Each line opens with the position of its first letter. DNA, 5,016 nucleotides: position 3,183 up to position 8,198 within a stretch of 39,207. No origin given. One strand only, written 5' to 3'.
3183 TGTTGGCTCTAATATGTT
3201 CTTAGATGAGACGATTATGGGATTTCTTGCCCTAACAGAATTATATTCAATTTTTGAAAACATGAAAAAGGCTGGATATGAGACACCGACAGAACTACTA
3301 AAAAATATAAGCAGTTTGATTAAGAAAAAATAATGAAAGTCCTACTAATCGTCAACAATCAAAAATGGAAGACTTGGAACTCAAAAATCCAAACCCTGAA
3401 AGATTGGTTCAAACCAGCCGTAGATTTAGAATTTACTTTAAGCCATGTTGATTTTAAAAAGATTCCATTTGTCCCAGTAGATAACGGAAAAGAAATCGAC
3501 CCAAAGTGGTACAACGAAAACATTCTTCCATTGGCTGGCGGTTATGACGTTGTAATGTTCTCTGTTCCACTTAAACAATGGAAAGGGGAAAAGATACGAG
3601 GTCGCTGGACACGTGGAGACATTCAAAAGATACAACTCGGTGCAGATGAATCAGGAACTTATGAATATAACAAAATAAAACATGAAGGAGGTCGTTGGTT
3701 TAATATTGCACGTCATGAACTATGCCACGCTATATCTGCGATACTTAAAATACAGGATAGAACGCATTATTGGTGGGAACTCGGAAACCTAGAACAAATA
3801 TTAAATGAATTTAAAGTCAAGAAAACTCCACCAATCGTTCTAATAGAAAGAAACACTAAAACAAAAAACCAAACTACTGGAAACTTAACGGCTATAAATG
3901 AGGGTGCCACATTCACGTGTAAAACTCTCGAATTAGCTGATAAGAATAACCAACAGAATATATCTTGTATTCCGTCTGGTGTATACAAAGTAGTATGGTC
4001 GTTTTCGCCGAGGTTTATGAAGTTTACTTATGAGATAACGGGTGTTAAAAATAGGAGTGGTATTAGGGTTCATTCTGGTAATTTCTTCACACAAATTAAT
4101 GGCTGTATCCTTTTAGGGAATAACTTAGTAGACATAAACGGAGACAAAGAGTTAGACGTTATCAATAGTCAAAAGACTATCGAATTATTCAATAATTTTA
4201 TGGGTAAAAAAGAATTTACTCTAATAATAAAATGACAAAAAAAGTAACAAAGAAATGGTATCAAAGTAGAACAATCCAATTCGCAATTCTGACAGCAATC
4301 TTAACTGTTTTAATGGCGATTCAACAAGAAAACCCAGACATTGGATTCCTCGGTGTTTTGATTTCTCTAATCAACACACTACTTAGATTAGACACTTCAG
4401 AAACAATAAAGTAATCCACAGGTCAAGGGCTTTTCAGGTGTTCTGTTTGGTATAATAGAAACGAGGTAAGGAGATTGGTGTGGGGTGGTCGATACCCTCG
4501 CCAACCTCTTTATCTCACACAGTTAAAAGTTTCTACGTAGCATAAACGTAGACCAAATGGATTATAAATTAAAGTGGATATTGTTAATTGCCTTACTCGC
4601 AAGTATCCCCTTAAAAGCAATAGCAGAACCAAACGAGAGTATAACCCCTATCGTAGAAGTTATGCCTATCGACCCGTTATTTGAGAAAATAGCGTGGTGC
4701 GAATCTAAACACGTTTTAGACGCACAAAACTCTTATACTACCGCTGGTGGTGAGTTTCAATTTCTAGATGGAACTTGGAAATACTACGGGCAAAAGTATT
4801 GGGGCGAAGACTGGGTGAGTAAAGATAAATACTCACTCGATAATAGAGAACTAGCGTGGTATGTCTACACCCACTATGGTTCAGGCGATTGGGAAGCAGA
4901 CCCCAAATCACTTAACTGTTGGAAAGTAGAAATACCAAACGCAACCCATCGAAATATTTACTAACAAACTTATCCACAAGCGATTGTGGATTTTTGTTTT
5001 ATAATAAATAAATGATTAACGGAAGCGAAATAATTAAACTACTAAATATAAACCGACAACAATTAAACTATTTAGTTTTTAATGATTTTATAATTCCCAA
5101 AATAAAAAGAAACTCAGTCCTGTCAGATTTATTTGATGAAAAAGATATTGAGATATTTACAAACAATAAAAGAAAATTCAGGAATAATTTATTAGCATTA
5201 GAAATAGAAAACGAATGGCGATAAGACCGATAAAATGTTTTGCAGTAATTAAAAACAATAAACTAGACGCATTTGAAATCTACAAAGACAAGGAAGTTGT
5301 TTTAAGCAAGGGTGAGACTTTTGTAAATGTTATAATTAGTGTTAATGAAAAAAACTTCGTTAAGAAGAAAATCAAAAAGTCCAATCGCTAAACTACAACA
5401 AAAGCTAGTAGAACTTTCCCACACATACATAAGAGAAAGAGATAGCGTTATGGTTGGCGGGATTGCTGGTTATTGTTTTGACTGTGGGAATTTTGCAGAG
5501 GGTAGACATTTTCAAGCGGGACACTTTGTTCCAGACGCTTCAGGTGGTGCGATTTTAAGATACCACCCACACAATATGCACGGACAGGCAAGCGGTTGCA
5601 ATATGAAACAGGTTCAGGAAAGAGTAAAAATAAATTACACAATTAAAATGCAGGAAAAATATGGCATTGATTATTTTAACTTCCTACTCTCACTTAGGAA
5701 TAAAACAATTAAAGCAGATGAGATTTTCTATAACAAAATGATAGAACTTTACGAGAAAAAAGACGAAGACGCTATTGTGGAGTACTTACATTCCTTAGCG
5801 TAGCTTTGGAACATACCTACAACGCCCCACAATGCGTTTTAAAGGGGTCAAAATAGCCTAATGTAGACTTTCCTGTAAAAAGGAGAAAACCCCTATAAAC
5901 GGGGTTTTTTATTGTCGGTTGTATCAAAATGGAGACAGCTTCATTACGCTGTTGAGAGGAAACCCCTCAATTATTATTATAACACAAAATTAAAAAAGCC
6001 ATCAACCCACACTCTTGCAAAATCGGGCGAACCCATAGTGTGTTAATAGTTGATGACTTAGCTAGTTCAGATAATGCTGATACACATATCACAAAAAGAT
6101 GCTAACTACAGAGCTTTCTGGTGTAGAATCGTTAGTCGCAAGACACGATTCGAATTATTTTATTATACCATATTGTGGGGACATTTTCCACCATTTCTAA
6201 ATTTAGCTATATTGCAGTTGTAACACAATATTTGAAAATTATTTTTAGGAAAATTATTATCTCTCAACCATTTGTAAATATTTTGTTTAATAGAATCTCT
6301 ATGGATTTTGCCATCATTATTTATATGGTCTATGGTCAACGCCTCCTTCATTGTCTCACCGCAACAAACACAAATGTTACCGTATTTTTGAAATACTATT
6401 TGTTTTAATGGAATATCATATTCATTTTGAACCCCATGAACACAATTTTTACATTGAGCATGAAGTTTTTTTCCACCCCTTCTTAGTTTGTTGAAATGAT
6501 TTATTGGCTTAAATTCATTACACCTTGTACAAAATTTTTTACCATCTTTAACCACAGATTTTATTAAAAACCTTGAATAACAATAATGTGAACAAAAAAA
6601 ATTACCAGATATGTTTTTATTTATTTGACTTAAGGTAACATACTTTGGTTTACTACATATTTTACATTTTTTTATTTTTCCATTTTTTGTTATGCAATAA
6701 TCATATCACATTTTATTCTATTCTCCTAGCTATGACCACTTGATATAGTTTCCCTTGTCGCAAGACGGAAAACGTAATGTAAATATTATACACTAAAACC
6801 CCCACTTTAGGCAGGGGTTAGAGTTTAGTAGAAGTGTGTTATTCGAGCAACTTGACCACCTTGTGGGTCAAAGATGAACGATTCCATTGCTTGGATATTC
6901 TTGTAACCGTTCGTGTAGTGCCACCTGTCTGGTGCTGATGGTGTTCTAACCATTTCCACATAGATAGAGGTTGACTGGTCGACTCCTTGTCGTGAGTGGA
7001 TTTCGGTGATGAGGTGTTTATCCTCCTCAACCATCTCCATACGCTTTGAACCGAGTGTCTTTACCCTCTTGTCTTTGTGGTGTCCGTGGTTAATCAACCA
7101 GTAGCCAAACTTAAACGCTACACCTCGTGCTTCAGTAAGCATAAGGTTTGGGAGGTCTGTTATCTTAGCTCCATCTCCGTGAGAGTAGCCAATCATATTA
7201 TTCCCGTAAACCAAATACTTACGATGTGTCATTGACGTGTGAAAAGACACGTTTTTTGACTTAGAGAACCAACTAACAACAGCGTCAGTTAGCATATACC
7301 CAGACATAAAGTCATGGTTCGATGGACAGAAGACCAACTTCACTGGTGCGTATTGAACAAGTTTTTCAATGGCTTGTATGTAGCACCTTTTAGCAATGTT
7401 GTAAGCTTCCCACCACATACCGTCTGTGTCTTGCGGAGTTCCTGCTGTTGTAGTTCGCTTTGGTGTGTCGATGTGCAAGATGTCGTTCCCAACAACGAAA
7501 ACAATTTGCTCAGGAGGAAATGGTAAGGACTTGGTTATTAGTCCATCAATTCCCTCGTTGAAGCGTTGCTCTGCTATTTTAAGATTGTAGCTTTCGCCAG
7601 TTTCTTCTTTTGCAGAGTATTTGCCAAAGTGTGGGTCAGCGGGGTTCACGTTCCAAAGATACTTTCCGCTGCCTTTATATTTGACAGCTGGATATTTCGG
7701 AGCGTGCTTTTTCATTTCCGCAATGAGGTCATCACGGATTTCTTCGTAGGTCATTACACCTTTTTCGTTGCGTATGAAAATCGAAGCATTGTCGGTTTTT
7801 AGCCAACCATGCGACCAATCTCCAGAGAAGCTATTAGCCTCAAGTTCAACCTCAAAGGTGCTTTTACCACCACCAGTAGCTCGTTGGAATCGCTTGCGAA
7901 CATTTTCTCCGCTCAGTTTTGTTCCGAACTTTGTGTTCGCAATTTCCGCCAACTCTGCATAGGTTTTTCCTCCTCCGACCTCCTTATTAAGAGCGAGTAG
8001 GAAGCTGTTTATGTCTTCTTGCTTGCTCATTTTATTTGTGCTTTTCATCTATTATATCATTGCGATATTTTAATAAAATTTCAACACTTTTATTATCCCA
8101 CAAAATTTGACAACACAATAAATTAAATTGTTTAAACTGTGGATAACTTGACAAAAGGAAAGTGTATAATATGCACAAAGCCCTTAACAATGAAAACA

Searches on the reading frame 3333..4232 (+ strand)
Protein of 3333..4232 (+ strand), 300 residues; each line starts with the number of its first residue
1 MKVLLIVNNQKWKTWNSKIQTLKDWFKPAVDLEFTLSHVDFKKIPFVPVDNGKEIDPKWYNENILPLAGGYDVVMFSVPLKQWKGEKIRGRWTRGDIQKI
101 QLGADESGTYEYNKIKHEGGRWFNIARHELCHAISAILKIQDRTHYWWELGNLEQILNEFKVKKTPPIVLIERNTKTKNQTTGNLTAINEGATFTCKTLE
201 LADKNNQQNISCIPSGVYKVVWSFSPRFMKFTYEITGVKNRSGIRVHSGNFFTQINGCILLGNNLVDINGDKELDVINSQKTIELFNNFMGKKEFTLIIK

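Call 34: search_protein_families(library=pfam, proteins=[window:3333-4232:+], max_evalue=0.001)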
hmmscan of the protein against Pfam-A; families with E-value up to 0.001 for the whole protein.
window:3333-4232:+ (300 aa): 1 family
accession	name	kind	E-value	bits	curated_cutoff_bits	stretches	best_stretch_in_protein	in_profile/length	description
PF18925.5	DUF5675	-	2.2e-27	95.6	26.7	1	170-289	1-111/114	Family of unknown function (DUF5675)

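Call 57: search_protein_families(library=phrogs, proteins=[window:3333-4232:+], max_evalue=0.0001)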
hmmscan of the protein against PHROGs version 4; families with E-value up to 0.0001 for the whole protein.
window:3333-4232:+ (300 aa): 1 family
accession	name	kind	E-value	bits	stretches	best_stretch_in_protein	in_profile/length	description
phrog_1501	-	unknown function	7.6e-25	88.5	1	171-298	12-150/159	-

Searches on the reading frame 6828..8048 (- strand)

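Call 34: search_protein_families(library=pfam, proteins=[window:6828-8048:-], max_evalue=0.001)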
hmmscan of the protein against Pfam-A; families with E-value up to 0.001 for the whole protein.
window:6828-8048:- (407 aa): 0 families

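Call 57: search_protein_families(library=phrogs, proteins=[window:6828-8048:-], max_evalue=0.0001)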
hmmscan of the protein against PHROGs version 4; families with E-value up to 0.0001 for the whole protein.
window:6828-8048:- (407 aa): 3 families
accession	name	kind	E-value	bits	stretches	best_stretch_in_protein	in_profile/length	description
phrog_704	-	DNA, RNA and nucleotide metabolism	6.5e-62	210.9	2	20-329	12-335/390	DNA repair exonuclease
phrog_284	-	DNA, RNA and nucleotide metabolism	1.9e-14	54.4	1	98-296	91-309/398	exonuclease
phrog_20762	-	unknown function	5.7e-07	30.8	0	279-333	13-70/117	-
